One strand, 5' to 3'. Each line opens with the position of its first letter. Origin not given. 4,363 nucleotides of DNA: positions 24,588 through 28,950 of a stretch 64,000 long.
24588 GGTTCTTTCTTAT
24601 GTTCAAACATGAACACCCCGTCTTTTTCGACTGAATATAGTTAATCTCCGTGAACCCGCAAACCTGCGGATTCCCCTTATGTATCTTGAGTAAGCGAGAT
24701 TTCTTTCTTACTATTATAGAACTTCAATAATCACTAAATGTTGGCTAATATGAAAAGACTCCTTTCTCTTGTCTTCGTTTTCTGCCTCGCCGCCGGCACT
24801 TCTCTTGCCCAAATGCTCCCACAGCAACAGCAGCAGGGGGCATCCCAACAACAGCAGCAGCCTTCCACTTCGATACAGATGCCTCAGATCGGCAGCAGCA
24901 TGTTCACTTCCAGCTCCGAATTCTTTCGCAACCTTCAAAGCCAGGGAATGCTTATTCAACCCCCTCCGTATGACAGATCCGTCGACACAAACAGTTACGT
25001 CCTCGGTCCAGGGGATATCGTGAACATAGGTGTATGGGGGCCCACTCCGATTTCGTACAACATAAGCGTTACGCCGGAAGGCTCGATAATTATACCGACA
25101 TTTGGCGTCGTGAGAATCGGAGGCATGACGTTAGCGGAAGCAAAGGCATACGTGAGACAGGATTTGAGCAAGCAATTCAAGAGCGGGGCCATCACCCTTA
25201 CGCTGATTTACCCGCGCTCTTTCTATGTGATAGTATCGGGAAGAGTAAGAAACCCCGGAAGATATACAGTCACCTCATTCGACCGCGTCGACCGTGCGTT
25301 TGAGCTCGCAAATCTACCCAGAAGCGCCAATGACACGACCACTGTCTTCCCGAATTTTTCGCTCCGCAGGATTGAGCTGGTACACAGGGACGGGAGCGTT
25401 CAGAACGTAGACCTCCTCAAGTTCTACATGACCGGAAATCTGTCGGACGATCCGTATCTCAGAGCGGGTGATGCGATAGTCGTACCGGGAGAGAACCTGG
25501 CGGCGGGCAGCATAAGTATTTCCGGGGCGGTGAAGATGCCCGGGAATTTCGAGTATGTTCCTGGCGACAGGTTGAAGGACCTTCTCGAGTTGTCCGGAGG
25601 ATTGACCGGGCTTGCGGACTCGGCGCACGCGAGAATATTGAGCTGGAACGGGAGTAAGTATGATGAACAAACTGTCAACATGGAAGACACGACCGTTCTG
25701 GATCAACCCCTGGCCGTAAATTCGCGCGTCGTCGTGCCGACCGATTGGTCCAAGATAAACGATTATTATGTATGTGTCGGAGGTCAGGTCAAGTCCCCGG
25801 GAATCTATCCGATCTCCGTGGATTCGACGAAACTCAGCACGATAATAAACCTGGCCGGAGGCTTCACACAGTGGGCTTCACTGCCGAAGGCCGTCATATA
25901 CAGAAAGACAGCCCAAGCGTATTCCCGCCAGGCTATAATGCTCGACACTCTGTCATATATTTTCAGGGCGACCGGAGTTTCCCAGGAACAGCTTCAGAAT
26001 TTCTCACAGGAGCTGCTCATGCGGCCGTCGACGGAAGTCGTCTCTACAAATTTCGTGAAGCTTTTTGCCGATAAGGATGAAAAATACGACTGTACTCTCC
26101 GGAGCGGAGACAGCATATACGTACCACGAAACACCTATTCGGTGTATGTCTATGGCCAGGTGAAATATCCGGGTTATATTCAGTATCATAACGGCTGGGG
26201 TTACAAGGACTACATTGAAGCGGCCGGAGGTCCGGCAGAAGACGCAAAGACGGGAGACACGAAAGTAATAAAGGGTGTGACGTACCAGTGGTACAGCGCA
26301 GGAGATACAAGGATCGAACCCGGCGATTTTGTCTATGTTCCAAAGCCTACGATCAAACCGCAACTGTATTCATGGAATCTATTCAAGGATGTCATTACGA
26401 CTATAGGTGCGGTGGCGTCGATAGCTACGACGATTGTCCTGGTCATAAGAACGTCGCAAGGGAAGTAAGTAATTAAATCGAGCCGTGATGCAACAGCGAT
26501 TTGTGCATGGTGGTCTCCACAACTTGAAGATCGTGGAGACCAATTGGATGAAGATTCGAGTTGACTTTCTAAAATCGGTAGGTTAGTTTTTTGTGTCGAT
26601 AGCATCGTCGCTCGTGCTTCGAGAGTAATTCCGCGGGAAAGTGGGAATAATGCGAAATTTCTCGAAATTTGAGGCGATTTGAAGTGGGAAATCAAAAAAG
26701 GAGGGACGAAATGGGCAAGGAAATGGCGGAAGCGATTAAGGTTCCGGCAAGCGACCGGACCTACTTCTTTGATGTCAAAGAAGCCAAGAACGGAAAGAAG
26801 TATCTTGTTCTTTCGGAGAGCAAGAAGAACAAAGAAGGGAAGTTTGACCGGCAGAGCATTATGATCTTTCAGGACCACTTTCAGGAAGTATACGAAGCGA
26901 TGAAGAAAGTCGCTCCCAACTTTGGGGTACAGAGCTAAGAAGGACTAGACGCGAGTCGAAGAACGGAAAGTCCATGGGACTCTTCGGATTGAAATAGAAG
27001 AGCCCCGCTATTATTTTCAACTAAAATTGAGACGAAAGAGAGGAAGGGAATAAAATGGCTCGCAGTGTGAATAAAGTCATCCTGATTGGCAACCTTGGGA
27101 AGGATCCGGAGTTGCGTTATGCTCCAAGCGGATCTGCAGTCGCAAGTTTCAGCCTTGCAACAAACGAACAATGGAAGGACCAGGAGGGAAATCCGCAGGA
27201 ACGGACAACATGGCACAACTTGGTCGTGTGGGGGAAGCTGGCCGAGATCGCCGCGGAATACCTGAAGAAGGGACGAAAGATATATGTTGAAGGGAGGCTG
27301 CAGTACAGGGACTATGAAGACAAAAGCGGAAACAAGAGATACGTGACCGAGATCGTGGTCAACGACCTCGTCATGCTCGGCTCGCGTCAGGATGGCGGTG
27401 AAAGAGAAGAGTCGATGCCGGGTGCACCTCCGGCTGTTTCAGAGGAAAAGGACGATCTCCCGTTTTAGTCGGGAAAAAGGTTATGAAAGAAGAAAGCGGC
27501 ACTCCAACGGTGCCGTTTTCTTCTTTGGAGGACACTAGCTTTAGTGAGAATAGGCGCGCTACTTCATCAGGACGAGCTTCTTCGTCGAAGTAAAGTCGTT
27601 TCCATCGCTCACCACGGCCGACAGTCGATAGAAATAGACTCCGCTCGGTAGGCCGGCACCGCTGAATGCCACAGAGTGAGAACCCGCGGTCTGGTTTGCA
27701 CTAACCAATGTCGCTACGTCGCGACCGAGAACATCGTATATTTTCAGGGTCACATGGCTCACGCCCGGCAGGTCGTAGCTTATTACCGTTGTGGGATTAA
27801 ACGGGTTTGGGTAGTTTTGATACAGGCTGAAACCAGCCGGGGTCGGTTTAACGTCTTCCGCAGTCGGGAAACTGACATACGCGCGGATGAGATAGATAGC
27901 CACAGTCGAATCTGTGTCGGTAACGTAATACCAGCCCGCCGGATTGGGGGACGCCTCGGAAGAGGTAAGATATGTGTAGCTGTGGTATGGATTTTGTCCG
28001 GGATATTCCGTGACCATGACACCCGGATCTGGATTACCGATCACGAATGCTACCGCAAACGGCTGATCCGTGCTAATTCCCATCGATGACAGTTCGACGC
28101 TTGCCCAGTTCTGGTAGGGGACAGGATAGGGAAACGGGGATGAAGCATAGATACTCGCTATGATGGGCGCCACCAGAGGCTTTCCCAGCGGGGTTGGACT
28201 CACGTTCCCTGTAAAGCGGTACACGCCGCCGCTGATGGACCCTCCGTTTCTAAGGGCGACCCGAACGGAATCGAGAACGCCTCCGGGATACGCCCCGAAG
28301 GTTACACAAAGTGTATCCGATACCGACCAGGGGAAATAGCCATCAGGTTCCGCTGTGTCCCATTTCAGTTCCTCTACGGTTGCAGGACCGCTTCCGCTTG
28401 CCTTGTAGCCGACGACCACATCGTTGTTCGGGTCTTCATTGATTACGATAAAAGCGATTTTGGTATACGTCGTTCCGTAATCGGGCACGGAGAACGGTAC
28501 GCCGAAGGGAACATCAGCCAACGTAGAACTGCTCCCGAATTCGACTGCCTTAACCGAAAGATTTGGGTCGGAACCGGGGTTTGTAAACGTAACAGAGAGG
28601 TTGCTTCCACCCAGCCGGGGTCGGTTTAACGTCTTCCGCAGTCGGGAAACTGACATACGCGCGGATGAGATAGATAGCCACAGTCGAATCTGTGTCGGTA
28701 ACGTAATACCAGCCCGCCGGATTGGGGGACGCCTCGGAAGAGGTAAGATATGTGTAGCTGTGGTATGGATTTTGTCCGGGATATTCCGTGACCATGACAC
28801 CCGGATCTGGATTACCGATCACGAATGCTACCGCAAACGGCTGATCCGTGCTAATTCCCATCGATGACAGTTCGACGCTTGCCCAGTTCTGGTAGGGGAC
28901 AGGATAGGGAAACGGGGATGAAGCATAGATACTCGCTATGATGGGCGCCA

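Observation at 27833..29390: Base-perfect 778-bp tandem duplication (3n+1) splits a T9SS metalloprotease gene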

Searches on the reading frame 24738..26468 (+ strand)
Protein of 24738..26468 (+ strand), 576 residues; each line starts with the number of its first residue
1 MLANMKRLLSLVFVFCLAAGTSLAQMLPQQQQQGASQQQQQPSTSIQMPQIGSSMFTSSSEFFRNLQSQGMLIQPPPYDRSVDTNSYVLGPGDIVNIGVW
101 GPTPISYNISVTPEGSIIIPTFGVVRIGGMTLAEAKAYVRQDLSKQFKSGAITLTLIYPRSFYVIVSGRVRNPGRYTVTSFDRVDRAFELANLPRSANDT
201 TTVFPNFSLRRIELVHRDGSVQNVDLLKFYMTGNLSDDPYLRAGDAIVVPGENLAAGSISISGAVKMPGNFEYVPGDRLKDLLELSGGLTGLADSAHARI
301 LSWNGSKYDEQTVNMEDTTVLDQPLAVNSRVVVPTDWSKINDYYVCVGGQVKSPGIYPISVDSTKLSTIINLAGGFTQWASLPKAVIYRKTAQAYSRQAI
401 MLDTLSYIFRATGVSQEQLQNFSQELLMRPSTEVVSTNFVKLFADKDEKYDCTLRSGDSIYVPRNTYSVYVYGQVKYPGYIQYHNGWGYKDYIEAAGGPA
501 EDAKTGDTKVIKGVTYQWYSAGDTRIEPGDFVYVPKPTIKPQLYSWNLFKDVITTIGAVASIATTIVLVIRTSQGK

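Call 63: find_encoding_contigs(protein=window:24738-26468:+, flank=10000, max_places=6)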
Protein window:24738-26468:+ (576 aa): no gene with exactly this product is on record in the collection.

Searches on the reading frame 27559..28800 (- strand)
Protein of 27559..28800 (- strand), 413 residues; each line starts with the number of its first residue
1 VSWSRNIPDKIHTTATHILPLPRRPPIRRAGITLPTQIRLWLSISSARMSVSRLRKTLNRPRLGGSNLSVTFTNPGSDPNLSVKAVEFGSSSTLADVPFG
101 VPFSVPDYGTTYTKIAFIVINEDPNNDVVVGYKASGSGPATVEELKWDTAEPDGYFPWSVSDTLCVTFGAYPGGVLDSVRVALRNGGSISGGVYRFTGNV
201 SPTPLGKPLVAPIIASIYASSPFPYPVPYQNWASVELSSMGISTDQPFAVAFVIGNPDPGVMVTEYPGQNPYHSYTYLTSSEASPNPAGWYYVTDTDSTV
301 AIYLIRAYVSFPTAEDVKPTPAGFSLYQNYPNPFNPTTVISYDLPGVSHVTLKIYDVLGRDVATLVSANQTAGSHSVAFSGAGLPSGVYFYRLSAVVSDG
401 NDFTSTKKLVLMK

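Call 11: list_cluster_members(proteins=[P0001, P0002, window:27559-28800:-])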
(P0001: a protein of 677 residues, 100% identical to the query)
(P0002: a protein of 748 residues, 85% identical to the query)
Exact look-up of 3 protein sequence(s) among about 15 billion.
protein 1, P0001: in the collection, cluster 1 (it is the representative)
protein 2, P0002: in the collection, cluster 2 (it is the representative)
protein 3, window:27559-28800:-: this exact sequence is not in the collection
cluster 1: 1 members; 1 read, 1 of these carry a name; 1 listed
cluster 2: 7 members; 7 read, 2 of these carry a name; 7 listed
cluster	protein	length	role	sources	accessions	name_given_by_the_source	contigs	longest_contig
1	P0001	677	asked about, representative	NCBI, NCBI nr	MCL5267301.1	MAG: hypothetical protein M1469_04260 [Bacteroidetes bacterium] | hypothetical protein [Bacteroidota bacterium]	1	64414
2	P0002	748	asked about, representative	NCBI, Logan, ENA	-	-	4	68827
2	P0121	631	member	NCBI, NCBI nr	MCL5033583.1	MAG: hypothetical protein M1395_00590 [Bacteroidetes bacterium] | hypothetical protein [Bacteroidota bacterium]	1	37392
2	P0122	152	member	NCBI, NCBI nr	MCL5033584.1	MAG: T9SS type A sorting domain-containing protein [Bacteroidetes bacterium] | T9SS type A sorting domain-containing protein [Bacteroidota bacterium]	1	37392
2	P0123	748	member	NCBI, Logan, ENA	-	-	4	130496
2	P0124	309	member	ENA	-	-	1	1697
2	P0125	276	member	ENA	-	-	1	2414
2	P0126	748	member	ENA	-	-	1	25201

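Call 12: find_encoding_contigs(protein=P0121, flank=10000, max_places=5)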
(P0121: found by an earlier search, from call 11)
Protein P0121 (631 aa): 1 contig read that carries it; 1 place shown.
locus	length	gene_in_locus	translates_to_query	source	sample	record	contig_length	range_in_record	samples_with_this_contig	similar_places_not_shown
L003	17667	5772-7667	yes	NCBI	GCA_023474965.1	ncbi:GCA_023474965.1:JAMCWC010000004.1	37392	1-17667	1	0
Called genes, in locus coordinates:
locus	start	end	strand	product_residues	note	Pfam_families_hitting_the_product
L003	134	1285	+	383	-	PF13506:Glyco_transf_21, PF13641:Glyco_tranf_2_3, PF13632:Glyco_trans_2_3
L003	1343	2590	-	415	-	PF22053:DUF6938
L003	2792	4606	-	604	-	PF01541:GIY-YIG, PF27096:UvrC_M, PF22920:UvrC_RNaseH, PF08459:UvrC_RNaseH_dom, PF12826:HHH_2 (weak), PF14520:HHH_5 (weak)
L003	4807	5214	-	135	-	PF00903:Glyoxalase, PF13468:Glyoxalase_3, PF13669:Glyoxalase_4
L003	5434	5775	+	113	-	-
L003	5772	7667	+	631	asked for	PF10460:Peptidase_M30 (faint)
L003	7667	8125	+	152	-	PF18962:Por_Secre_tail, PF13860:FlgD_ig (weak)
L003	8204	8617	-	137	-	PF00436:SSB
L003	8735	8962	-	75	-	PF11680:DUF3276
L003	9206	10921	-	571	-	PF02563:Poly_export, PF22461:SLBB_2 (faint), PF10531:SLBB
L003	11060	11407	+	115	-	-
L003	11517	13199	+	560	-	PF00920:ILVD_EDD_N, PF24877:ILV_EDD_C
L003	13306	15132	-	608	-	PF14849:YidC_periplas, PF02096:60KD_IMP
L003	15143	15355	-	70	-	PF01809:YidD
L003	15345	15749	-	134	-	PF00825:Ribonuclease_P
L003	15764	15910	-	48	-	PF00468:Ribosomal_L34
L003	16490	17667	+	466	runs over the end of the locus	PF11638:DnaA_N, PF00308:Bac_DnaA, PF01695:IstB_IS21 (weak), PF08299:Bac_DnaA_C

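Call 26: find_encoding_contigs(protein=P0124, flank=5000)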
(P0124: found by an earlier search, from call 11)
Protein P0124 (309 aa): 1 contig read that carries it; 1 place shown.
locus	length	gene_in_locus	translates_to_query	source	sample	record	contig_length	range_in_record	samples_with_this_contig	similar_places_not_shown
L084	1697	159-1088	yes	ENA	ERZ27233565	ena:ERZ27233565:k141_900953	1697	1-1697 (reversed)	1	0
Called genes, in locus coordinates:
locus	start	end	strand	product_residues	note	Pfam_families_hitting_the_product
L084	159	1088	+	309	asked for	PF13860:FlgD_ig (faint), PF18962:Por_Secre_tail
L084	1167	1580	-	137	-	PF00436:SSB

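Call 27: find_encoding_contigs(protein=P0125, flank=5000)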
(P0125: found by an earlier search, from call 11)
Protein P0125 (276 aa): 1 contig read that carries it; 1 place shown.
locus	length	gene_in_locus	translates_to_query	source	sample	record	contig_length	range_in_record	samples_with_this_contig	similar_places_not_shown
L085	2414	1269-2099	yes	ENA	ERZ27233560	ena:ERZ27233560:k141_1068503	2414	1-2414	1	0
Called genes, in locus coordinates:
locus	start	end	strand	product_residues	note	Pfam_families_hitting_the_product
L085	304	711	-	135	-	PF00903:Glyoxalase, PF13468:Glyoxalase_3, PF13669:Glyoxalase_4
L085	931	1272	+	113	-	-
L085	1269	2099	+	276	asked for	PF10460:Peptidase_M30 (weak)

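Call 47: search_protein_families(library=pfam, proteins=[window:27559-28800:-], max_evalue=0.1)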
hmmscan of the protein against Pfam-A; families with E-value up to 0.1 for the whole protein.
window:27559-28800:- (413 aa): 3 families
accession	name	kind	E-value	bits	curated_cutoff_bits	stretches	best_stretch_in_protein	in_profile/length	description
PF18962.6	Por_Secre_tail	-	7.4e-08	33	27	1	330-395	2-64/75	Secretion system C-terminal sorting domain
PF13860.13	FlgD_ig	-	3.1e-05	24.3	27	1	345-395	19-75/79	FlgD Ig-like domain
PF13585.12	CHU_C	-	0.0057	17.2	27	1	347-395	26-72/86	CHU_C Type IX secretion signal domain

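Call 52: find_encoding_contigs(protein=P0123, flank=10000, max_places=10)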
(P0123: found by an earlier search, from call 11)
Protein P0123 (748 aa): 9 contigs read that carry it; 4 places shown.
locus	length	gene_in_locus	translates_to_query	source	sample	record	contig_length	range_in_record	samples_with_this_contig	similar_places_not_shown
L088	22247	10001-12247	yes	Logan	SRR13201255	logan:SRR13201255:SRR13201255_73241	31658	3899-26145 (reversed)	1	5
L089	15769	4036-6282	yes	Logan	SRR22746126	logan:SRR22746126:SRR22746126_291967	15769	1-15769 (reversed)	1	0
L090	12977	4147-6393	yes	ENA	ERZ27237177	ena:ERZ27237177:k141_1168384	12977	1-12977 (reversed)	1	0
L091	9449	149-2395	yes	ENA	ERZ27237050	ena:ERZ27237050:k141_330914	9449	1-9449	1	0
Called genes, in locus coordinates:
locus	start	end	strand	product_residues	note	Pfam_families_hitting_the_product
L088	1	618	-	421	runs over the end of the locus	PF01590:GAF, PF13185:GAF_2, PF13492:GAF_3, PF07228:SpoIIE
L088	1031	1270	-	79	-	-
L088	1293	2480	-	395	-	PF00072:Response_reg, PF08668:HDOD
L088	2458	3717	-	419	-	PF00512:HisKA (faint), PF02518:HATPase_c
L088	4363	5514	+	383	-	PF13506:Glyco_transf_21, PF13641:Glyco_tranf_2_3, PF13632:Glyco_trans_2_3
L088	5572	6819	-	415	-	PF22053:DUF6938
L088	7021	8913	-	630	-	PF01541:GIY-YIG, PF27096:UvrC_M, PF22920:UvrC_RNaseH, PF08459:UvrC_RNaseH_dom, PF12826:HHH_2 (weak), PF14520:HHH_5 (weak)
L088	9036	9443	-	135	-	PF00903:Glyoxalase, PF13468:Glyoxalase_3, PF13669:Glyoxalase_4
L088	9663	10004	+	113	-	-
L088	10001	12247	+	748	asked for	PF10460:Peptidase_M30 (faint), PF18962:Por_Secre_tail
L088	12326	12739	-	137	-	PF00436:SSB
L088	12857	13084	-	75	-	PF11680:DUF3276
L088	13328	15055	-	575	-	PF02563:Poly_export, PF22461:SLBB_2 (faint), PF10531:SLBB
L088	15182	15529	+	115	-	-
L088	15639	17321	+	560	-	PF00920:ILVD_EDD_N, PF24877:ILV_EDD_C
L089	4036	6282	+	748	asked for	PF10460:Peptidase_M30 (faint), PF18962:Por_Secre_tail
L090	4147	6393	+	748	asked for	PF10460:Peptidase_M30 (faint), PF18962:Por_Secre_tail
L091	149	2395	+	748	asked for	PF10460:Peptidase_M30 (faint), PF18962:Por_Secre_tail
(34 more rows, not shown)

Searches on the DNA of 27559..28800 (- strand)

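Call 31: search_rna_families(source=L084, start=1, end=300, threshold=evalue, max_evalue=1)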
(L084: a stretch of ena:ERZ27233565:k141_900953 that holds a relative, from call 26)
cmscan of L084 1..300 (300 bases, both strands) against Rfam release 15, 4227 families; matches with E-value up to 1: 1.
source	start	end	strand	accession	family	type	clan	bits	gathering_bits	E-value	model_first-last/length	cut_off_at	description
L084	171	268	-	RF00062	HgcC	Gene;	-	21.6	50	0.0043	1-130/130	no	HgcC family RNA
